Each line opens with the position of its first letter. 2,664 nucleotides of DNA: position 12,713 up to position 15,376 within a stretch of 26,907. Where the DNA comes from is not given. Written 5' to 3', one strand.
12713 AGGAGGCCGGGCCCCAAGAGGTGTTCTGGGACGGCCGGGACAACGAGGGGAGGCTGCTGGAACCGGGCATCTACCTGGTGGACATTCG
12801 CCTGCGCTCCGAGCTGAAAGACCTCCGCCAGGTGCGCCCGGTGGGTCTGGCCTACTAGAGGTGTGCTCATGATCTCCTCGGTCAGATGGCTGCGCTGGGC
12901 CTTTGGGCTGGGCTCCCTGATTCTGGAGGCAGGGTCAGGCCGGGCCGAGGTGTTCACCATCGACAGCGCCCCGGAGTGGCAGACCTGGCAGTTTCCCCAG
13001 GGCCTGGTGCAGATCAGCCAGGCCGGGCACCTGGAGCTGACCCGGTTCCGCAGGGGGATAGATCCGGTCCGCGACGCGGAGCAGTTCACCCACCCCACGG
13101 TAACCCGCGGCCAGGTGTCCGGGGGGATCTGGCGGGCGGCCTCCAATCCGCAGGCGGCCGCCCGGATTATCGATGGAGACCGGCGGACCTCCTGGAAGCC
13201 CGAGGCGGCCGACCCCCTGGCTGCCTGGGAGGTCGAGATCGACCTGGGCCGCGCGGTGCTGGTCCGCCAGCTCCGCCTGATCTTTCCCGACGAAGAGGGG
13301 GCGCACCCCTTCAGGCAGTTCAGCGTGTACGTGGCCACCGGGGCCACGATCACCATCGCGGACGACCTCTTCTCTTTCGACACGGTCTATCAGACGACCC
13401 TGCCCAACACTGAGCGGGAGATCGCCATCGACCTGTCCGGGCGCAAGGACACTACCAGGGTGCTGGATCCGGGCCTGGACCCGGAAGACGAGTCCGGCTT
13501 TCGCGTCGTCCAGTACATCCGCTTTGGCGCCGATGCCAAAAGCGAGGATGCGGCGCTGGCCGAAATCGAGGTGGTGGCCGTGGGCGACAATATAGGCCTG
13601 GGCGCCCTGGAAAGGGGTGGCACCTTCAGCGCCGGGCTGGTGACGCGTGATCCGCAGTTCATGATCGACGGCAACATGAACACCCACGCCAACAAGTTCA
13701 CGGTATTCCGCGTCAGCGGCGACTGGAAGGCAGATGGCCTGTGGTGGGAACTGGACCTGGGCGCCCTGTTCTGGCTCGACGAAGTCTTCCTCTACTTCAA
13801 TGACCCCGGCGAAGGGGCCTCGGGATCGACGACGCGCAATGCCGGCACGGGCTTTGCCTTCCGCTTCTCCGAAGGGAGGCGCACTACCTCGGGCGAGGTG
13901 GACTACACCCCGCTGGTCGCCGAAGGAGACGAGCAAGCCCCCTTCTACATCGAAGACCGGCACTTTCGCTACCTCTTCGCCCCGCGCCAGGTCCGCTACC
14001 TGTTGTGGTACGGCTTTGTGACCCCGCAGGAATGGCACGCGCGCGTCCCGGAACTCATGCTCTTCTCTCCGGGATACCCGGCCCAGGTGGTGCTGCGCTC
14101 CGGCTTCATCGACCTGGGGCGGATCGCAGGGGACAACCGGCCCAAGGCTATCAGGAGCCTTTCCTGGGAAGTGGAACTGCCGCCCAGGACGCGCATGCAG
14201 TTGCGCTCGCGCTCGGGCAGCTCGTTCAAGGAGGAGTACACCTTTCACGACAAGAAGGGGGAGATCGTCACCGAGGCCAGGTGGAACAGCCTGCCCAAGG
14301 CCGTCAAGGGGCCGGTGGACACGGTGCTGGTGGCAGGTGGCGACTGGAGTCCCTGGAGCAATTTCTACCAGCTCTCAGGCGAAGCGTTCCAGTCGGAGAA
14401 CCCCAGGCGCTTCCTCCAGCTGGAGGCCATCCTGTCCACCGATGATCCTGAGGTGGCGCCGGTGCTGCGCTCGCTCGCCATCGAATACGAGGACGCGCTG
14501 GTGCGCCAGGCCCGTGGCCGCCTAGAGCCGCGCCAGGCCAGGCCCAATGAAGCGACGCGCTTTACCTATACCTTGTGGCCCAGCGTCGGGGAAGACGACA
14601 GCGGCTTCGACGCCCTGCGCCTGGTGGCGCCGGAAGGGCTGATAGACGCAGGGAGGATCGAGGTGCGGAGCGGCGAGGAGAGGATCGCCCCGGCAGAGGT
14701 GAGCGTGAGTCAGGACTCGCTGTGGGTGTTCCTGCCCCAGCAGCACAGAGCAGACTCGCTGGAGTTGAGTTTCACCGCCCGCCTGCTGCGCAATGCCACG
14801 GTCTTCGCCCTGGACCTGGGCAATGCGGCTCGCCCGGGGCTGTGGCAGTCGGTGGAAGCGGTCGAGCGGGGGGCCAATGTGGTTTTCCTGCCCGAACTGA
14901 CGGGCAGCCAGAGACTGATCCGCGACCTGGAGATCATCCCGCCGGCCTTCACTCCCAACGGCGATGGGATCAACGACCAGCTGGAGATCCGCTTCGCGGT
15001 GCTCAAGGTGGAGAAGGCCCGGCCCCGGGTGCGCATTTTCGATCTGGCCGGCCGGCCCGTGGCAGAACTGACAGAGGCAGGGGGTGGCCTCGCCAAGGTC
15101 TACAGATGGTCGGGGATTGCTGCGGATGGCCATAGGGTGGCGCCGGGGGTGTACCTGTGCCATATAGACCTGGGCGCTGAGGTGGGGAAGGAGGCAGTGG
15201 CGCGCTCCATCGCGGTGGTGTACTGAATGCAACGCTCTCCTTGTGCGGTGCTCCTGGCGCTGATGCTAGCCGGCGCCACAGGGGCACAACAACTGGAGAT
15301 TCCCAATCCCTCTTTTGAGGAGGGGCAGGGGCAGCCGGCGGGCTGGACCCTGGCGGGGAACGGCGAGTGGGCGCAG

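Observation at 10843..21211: Five-gene secreted glycan-binding/hydrolase operon with T9SS-type-B-like C-terminal domains in a high-GC genome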

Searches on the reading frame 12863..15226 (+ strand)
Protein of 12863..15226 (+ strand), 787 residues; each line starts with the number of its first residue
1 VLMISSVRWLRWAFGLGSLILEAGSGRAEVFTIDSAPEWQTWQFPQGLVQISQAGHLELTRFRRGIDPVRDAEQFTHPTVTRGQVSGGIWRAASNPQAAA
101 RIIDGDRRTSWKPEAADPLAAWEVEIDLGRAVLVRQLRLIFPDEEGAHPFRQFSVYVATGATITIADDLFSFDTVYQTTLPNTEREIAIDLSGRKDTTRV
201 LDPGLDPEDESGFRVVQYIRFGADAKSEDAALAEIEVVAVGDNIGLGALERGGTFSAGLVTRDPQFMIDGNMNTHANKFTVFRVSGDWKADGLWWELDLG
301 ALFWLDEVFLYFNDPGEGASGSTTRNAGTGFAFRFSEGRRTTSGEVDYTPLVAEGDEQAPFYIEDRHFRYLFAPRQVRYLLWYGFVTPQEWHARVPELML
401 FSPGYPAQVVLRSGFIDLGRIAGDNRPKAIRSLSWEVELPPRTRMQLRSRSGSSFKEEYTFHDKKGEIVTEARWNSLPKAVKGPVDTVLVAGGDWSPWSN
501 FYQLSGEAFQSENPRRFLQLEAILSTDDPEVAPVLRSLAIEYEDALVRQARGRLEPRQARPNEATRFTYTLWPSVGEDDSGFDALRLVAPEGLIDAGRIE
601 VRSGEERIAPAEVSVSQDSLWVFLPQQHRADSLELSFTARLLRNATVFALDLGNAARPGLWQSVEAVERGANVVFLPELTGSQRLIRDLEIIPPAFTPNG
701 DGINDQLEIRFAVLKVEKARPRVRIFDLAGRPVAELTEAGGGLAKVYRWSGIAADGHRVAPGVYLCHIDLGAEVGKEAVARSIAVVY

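Call 3: search_protein_families(library=pfam, proteins=[window:12863-15226:+], max_evalue=0.01)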
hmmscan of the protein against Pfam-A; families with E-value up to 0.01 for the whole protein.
window:12863-15226:+ (787 aa): 4 families
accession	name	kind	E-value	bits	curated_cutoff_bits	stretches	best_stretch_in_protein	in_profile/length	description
PF13585.12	CHU_C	-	7.5e-08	32.8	27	1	692-772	3-73/86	CHU_C Type IX secretion signal domain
PF22633.2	F5_F8_type_C_2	-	2.1e-06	28.7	27.8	0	102-179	2-69/91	NedA-like, galactose-binding domain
PF00754.31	F5_F8_type_C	-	1.1e-05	26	28.2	1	97-160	12-73/127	F5/8 type C domain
PF24607.1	CBM_AftD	-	0.00066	19.7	27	0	99-211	19-130/149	Arabinofuranosyltransferase D, third carbohydrate binding module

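Call 4: search_protein_families(library=ncbifam, proteins=[window:12863-15226:+], max_evalue=0.01)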
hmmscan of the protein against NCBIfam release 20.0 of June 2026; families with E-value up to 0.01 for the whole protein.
window:12863-15226:+ (787 aa): 3 families
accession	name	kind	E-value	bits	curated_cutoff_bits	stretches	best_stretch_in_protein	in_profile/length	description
TIGR04131.1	Bac_Flav_CTERM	domain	0.00071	19.7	35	1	692-739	3-47/85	T9SS type B sorting domain-containing protein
NF052228.1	T9SS_PorZ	equivalog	0.0014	17.2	260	1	722-786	698-756/757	type IX secretion system anionic LPS delivery protein PorZ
NF052323.1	T9SSA_dep_M6i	equivalog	0.0062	14.5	600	1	703-786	965-1042/1043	T9SS-dependent M6-like inactivated metalloprotease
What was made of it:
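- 12863..15226 (+): G2: 785-787 aa full-length paralogue of G1 with an extra second discoidin-like domain. The 785-aa NCBI protein implies a start at 12869. CHU_C scores 32.8 (cut-off 27), F5_F8_type_C_2 28.7 (cut-off 27.8), and TIGR04131 19.7 (cut-off 35) (calls 3, 4).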

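Call 12: find_homologous_proteins(query=window:12863-15226:+)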
Query window:12863-15226:+ (787 aa): 411 proteins with E <= 0.001 among 8000 candidates; the best 120 are listed.
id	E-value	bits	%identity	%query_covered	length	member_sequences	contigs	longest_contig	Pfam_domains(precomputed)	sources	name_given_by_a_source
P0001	0.0e+0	1788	100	100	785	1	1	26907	PF00754.32,PF13585.13,PF22633.4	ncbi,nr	ncbi:MAG: gliding motility-associated C-terminal domain-containing protein [Candidatus Latescibacter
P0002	0.0e+0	1138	65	98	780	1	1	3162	PF00754.32,PF13585.13,PF22633.4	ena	-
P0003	0.0e+0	1136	66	98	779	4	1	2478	PF00754.32,PF13585.13,PF22633.4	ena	-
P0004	0.0e+0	1126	65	98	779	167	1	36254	PF00754.32,PF13585.13,PF22633.4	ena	-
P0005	0.0e+0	1123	65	98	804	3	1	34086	PF00754.32,PF13585.13,PF22633.4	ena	-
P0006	0.0e+0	1118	65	99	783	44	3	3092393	PF00754.32,PF13585.13,PF22633.4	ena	-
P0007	0.0e+0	1116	65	97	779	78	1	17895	PF13585.13,PF22633.4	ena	-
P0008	0.0e+0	1115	65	98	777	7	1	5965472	PF00754.32,PF13585.13,PF22633.4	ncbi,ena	-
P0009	0.0e+0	1111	65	97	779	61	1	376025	PF00754.32,PF22633.4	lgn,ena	-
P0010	0.0e+0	1111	64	99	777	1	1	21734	PF00754.32,PF13585.13,PF22633.4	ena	-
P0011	0.0e+0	1098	64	98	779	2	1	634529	PF13585.13,PF22633.4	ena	-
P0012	0.0e+0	1096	64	97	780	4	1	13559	PF00754.32,PF13585.13,PF22633.4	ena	-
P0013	0.0e+0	1096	64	98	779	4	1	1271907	PF13585.13,PF22633.4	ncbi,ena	-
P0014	0.0e+0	1094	65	98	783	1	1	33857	PF00754.32,PF13585.13,PF22633.4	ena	-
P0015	0.0e+0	1080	61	99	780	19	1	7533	PF22633.4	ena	-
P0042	6.1e-276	936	55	98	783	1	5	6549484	PF13585.13,PF22633.4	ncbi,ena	-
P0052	9.7e-274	928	55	99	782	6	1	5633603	PF13585.13,PF22633.4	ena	-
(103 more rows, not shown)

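Call 14: find_encoding_contigs(protein=P0008, flank=10000, max_places=2)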
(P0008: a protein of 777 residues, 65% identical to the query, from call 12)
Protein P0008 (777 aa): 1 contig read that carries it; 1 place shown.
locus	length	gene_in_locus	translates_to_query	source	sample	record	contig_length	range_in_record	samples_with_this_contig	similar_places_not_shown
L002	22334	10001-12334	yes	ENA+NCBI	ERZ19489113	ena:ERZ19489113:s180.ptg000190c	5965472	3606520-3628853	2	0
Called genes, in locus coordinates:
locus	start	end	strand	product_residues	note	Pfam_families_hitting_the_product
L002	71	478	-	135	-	PF02472:ExbD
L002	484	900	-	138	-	PF02472:ExbD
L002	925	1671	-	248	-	PF01618:MotA_ExbB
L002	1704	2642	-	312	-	-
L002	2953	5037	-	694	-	-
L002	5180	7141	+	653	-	PF20581:DUF6785, PF20580:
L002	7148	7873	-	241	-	PF06439:3keto-disac_hyd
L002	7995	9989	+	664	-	PF13860:FlgD_ig (weak)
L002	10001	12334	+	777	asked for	PF00754:F5_F8_type_C (faint), PF22633:F5_F8_type_C_2 (faint), PF13585:CHU_C (weak)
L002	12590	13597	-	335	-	PF01073:3Beta_HSD, PF01370:Epimerase, PF02719:Polysacc_synt_2, PF04321:RmlD_sub_bind (weak), PF05368:NmrA, PF07993:NAD_binding_4, PF16363:GDP_Man_Dehyd, PF13460:NAD_binding_10, +1 more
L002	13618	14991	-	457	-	PF02056:Glyco_hydro_4, PF11975:Glyco_hydro_4C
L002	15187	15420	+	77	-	-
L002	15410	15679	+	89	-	-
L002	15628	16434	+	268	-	-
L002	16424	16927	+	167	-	PF13860:FlgD_ig, PF18962:Por_Secre_tail (weak)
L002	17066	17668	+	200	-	PF20581:DUF6785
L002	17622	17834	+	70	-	-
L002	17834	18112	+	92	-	PF20580:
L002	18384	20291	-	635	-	PF13585:CHU_C (faint), PF13860:FlgD_ig, PF18962:Por_Secre_tail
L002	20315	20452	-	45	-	-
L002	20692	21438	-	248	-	-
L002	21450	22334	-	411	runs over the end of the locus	PF13709:DUF4159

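Call 15: find_encoding_contigs(protein=P0042, flank=10000, max_places=2)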
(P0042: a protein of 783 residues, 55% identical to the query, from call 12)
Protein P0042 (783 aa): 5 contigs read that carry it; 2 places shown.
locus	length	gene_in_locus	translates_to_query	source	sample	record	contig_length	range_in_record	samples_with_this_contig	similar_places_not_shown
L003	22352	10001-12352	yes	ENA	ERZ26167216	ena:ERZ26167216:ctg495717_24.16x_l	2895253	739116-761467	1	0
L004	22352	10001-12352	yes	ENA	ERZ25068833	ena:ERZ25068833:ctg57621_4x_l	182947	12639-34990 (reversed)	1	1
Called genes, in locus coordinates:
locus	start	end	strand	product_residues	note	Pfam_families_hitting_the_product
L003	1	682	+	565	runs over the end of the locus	PF01839:FG-GAP (faint), PF13517:FG-GAP_3, PF07593:UnbV_ASPIC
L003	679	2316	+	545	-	PF01839:FG-GAP (faint), PF13517:FG-GAP_3, PF07593:UnbV_ASPIC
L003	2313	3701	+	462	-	-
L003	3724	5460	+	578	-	PF13145:Rotamase_2, PF00639:Rotamase, PF13616:Rotamase_3, PF13145:Rotamase_2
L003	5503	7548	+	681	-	PF13585:CHU_C (weak), PF13860:FlgD_ig (weak)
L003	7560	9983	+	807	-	PF00754:F5_F8_type_C (faint), PF22633:F5_F8_type_C_2 (weak)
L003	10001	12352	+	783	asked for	PF22633:F5_F8_type_C_2 (faint), PF13585:CHU_C (weak)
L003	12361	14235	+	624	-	PF13424:TPR_12 (weak), PF07719:TPR_2 (weak), PF13414:TPR_11 (weak), PF13432:TPR_16, PF00515:TPR_1, PF13414:TPR_11, PF13432:TPR_16, PF14559:TPR_19, +15 more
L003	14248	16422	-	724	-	PF01839:FG-GAP (faint), PF13517:FG-GAP_3, PF07593:UnbV_ASPIC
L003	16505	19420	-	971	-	PF07995:GSDH (weak), PF13860:FlgD_ig, PF18962:Por_Secre_tail (faint)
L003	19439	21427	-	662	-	PF07995:GSDH (weak), PF13860:FlgD_ig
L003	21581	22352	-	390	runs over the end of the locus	-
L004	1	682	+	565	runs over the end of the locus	PF01839:FG-GAP (faint), PF13517:FG-GAP_3, PF07593:UnbV_ASPIC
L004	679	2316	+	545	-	PF01839:FG-GAP (faint), PF13517:FG-GAP_3, PF07593:UnbV_ASPIC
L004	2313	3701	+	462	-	-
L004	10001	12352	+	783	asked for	PF22633:F5_F8_type_C_2 (faint), PF13585:CHU_C (weak)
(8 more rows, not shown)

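Call 16: find_related_loci(query=window:12863-15226:+, collection=genome_contigs, flank=10000)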
Query window:12863-15226:+ (787 aa) in genome_contigs; peptide patterns used: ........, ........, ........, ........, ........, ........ (x = any residue, [..] = any of these).
593 stretches matched a pattern (row limit reached: there are more); 235 encode a relative of the query (tblastn E <= 1e-3); the best 80 are kept; 77 distinct loci.
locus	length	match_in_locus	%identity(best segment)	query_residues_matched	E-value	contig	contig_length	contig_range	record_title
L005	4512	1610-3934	65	14-787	0e+0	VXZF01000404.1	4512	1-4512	MAG: Gemmatimonadetes bacterium isolate SB0670_bin_29 NODE_9105_length_4512_cov_6.428988, whole genome shotgun sequence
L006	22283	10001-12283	66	28-787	0e+0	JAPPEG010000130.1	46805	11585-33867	MAG: Gemmatimonadota bacterium isolate IRC4_bin_45 NODE_716_length_46805_cov_23.6231, whole genome shotgun sequence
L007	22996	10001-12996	65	14-787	0e+0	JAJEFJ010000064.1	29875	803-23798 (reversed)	MAG: Candidatus Latescibacterota bacterium isolate p16x43bins.30 k141_301772, whole genome shotgun sequence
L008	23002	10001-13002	66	28-787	0e+0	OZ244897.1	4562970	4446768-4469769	MAG: Candidatus Latescibacterota bacterium isolate bebbca53-b648-47a2-9af5-4758833bd7f0 genome assembly, chromosome: 1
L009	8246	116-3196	64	14-787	0e+0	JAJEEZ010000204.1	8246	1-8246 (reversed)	MAG: Candidatus Latescibacterota bacterium isolate p16x34bins.62 k141_660085, whole genome shotgun sequence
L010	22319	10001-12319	65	14-787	0e+0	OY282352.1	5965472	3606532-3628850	MAG: uncultured Latescibacteria bacterium genome assembly, chromosome: 1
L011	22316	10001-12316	64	14-787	0e+0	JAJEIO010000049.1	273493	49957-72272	MAG: Candidatus Latescibacterota bacterium isolate p16x65bins.25 k141_890076, whole genome shotgun sequence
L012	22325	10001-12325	64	14-787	0e+0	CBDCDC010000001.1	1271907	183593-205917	MAG: Candidatus Latescibacterota bacterium isolate a5674b02-4162-4bfe-8498-4cf7be1abab7 genome assembly, contig: contig_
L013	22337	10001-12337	66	14-787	0e+0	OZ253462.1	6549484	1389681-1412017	MAG: Candidatus Latescibacterota bacterium isolate 85c596c4-e601-42f5-bc00-22a25924bb3e genome assembly, chromosome: 1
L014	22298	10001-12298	55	23-787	0e+0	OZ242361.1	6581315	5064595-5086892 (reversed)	MAG: Candidatus Latescibacterota bacterium isolate c7d3165a-3b70-4ca6-a93c-9a173e2068a1 genome assembly, chromosome: 1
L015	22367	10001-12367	49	3-787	0e+0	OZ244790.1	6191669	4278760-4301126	MAG: Candidatus Latescibacterota bacterium isolate 46c83e85-0880-45c6-8d78-79488e6eca4b genome assembly, chromosome: 1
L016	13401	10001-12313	50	19-787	0e+0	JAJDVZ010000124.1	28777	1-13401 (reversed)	MAG: Candidatus Latescibacterota bacterium isolate jk18x22bins.75 k141_587513, whole genome shotgun sequence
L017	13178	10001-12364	49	3-787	0e+0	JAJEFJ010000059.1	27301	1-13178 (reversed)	MAG: Candidatus Latescibacterota bacterium isolate p16x43bins.30 k141_396377, whole genome shotgun sequence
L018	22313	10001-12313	50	19-787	0e+0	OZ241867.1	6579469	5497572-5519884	MAG: Candidatus Latescibacterota bacterium isolate 402c3f40-99c9-4ff8-b352-fabea084b2f7 genome assembly, chromosome: 1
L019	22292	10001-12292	50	26-787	0e+0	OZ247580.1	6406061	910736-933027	MAG: Candidatus Latescibacterota bacterium isolate 34bd4037-9faa-49cb-aada-cae4c411e00c genome assembly, chromosome: 1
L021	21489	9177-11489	50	19-787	0e+0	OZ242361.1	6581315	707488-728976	MAG: Candidatus Latescibacterota bacterium isolate c7d3165a-3b70-4ca6-a93c-9a173e2068a1 genome assembly, chromosome: 1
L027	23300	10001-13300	50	14-787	0e+0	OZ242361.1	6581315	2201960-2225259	MAG: Candidatus Latescibacterota bacterium isolate c7d3165a-3b70-4ca6-a93c-9a173e2068a1 genome assembly, chromosome: 1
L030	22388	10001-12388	48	2-787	0e+0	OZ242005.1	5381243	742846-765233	MAG: Candidatus Latescibacterota bacterium isolate 4361563e-baaa-404a-b280-629f4181b36f genome assembly, chromosome: 1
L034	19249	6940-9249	50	20-787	0e+0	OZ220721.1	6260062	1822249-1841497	MAG: Candidatus Latescibacterota bacterium isolate 1fb1e748-2903-4aab-acc2-5860c344c101 genome assembly, chromosome: 1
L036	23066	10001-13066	50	14-787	0e+0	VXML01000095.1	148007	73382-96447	MAG: Gemmatimonadetes bacterium isolate SB0661_bin_36 NODE_128_length_148007_cov_79.594179, whole genome shotgun sequenc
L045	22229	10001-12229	37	29-787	2e-138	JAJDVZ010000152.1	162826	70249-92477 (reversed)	MAG: Candidatus Latescibacterota bacterium isolate jk18x22bins.75 k141_249789, whole genome shotgun sequence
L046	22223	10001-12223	37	29-787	3e-137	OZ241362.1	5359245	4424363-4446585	MAG: Candidatus Latescibacterota bacterium isolate 7df831f4-54e1-479f-8521-a5e6456f6651 genome assembly, chromosome: 1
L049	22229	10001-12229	37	29-787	8e-136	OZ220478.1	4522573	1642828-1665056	MAG: Candidatus Latescibacterota bacterium isolate 1cf545fa-d59a-4aa3-98d5-019dd537838a genome assembly, chromosome: 1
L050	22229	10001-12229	37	29-787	2e-135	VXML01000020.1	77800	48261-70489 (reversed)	MAG: Gemmatimonadetes bacterium isolate SB0661_bin_36 NODE_403_length_77800_cov_79.691903, whole genome shotgun sequence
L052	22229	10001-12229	37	29-787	3e-135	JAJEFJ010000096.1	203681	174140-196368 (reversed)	MAG: Candidatus Latescibacterota bacterium isolate p16x43bins.30 k141_565382, whole genome shotgun sequence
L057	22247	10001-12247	36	29-787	2e-134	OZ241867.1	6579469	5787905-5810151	MAG: Candidatus Latescibacterota bacterium isolate 402c3f40-99c9-4ff8-b352-fabea084b2f7 genome assembly, chromosome: 1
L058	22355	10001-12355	32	15-787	9e-104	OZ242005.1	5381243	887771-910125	MAG: Candidatus Latescibacterota bacterium isolate 4361563e-baaa-404a-b280-629f4181b36f genome assembly, chromosome: 1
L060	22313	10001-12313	31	28-787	1e-101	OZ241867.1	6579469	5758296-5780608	MAG: Candidatus Latescibacterota bacterium isolate 402c3f40-99c9-4ff8-b352-fabea084b2f7 genome assembly, chromosome: 1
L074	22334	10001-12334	31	10-787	3e-91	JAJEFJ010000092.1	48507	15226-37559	MAG: Candidatus Latescibacterota bacterium isolate p16x43bins.30 k141_432650, whole genome shotgun sequence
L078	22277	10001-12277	32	28-787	4e-90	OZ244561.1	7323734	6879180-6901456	MAG: Candidatus Latescibacterota bacterium isolate 14245923-b953-489b-b549-9f362580a9e9 genome assembly, chromosome: 1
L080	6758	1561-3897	31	10-787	1e-90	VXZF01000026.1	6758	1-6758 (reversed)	MAG: Gemmatimonadetes bacterium isolate SB0670_bin_29 NODE_5223_length_6758_cov_6.979114, whole genome shotgun sequence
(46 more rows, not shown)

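Call 36: find_encoding_contigs(protein=P0052, flank=10000, max_places=1)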
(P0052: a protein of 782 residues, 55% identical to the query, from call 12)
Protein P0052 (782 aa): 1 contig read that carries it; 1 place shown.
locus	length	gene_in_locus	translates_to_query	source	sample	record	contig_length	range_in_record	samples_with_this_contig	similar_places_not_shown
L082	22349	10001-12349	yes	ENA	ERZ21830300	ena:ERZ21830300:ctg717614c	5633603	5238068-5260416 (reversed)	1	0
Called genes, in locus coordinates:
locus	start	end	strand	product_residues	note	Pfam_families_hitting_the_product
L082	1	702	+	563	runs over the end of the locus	PF01839:FG-GAP (faint), PF13517:FG-GAP_3, PF07593:UnbV_ASPIC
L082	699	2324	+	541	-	PF01839:FG-GAP (faint), PF13517:FG-GAP_3, PF07593:UnbV_ASPIC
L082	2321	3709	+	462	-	-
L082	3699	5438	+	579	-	PF13145:Rotamase_2, PF13616:Rotamase_3, PF00639:Rotamase, PF13145:Rotamase_2 (weak)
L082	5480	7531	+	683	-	PF13585:CHU_C (weak), PF13860:FlgD_ig (weak)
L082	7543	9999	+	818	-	PF00754:F5_F8_type_C (faint), PF22633:F5_F8_type_C_2 (weak)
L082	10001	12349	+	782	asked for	PF22633:F5_F8_type_C_2 (faint), PF13585:CHU_C (weak)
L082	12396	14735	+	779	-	PF00754:F5_F8_type_C (faint), PF22633:F5_F8_type_C_2 (faint), PF13585:CHU_C (weak)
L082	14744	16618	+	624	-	PF13424:TPR_12, PF00515:TPR_1 (weak), PF07719:TPR_2 (weak), PF13414:TPR_11 (weak), PF13432:TPR_16 (weak), PF00515:TPR_1, PF13414:TPR_11, PF14559:TPR_19, +14 more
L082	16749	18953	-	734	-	PF01839:FG-GAP (faint), PF13517:FG-GAP_3, PF07593:UnbV_ASPIC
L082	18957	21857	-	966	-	PF07995:GSDH (faint), PF13860:FlgD_ig, PF18962:Por_Secre_tail (weak)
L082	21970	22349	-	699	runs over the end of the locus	PF07995:GSDH (weak), PF13860:FlgD_ig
